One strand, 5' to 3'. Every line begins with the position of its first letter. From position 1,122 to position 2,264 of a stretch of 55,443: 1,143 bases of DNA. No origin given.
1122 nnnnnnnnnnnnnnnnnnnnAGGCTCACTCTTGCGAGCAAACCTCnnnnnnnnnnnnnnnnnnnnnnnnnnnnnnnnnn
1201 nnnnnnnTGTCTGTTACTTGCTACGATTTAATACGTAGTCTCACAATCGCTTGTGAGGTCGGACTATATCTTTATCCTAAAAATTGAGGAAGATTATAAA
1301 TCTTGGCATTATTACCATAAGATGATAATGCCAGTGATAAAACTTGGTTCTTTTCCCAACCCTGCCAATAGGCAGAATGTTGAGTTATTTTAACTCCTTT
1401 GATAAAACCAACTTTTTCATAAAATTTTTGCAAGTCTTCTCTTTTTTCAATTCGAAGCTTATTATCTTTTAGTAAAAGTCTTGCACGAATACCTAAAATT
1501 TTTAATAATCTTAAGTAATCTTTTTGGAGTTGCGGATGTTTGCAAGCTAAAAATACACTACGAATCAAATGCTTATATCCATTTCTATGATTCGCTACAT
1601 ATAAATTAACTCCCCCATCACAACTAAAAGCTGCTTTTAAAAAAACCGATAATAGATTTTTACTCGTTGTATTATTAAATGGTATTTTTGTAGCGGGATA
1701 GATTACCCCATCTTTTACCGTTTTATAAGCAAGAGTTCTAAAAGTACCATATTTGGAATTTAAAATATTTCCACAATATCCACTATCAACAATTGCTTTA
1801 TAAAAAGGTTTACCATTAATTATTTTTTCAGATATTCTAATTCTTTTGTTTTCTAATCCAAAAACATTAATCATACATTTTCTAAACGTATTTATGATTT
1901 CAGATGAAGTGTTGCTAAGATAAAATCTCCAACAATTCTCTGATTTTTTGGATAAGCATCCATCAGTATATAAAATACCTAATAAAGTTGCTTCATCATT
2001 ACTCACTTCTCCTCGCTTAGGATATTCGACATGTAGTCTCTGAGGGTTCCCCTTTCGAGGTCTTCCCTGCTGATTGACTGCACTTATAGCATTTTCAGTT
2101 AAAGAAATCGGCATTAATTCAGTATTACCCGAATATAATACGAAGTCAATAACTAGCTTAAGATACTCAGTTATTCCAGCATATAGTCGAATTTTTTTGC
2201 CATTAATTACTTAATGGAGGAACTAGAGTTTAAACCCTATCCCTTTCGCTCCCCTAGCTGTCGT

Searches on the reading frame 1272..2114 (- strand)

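Call 79: search_protein_families(library=ncbifam, proteins=[window:1272-2114:-], max_evalue=10)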
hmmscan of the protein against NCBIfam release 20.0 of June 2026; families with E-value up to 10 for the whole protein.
window:1272-2114:- (280 aa): 1 family
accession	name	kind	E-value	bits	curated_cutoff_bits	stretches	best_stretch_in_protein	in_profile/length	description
NF005852.0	PRK07773.1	equivalog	0.0012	17.2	780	1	151-239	608-698/886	replicative DNA helicase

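Call 83: search_protein_families(library=pfam, proteins=[window:1272-2114:-], max_evalue=0.01)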
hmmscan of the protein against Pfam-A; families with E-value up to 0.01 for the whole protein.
window:1272-2114:- (280 aa): 2 families
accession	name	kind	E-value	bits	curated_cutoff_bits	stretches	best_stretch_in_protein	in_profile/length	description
PF14528.11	LAGLIDADG_3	-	2.3e-10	41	22.5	1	158-236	6-82/82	LAGLIDADG-like domain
PF17233.7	DUF5308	-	0.0088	16.8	30.8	0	4-37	30-63/163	Family of unknown function (DUF5308)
